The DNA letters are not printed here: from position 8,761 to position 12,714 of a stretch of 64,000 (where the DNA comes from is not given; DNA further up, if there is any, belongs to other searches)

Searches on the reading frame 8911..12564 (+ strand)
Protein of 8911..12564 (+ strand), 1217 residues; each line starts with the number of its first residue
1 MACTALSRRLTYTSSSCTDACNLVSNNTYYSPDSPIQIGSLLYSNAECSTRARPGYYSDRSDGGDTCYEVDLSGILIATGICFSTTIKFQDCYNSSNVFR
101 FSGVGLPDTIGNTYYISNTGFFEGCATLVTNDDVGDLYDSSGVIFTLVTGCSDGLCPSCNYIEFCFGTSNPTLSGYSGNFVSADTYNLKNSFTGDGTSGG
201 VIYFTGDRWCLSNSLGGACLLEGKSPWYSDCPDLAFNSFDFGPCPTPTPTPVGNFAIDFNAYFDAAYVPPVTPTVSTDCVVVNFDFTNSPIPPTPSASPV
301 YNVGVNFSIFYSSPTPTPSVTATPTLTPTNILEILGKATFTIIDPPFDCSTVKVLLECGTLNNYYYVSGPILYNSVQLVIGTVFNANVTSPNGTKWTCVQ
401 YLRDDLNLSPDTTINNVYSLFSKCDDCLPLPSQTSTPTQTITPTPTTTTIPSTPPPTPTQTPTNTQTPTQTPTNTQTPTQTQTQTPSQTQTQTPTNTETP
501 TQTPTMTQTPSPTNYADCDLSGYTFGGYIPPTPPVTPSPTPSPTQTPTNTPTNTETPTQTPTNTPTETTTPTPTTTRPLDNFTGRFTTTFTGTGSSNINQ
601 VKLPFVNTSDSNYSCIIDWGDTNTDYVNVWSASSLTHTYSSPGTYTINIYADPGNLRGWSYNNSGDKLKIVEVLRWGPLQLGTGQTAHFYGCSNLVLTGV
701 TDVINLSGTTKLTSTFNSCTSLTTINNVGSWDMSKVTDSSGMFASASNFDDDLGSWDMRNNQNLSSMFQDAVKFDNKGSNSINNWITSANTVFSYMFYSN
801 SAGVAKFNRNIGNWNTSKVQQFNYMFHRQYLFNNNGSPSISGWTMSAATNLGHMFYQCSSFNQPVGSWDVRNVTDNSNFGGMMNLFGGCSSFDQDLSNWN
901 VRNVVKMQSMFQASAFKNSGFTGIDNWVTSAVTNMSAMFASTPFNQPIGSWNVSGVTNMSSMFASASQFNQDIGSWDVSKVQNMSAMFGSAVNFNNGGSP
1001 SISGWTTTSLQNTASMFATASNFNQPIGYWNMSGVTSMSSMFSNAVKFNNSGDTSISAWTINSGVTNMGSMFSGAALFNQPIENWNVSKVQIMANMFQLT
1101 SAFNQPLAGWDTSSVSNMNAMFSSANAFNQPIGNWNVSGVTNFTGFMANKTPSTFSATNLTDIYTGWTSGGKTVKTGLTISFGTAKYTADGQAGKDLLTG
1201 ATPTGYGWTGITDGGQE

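Call 3: search_protein_families(library=pfam, proteins=[window:8911-12564:+], max_evalue=0.1)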
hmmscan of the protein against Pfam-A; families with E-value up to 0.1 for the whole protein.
window:8911-12564:+ (1217 aa): 1 family
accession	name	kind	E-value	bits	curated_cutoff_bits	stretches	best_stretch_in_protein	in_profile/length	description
PF03382.20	DUF285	-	4.8e-111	365.6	25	6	1054-1150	15-110/120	Mycoplasma protein of unknown function, DUF285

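Call 4: search_protein_families(library=phrogs, proteins=[window:8911-12564:+], max_evalue=0.01)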
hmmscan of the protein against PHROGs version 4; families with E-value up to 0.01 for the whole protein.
window:8911-12564:+ (1217 aa): 4 families
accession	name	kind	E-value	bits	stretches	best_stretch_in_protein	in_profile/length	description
phrog_17273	-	unknown function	9.5e-100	335.7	3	876-1090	1158-1362/1713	-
phrog_22899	-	unknown function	9.1e-63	213.2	4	929-1079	208-350/1857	-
phrog_3649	-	unknown function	3.2e-56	192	3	1005-1168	184-344/375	-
phrog_35701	-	unknown function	1.9e-26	92.9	4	962-1023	1-64/78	-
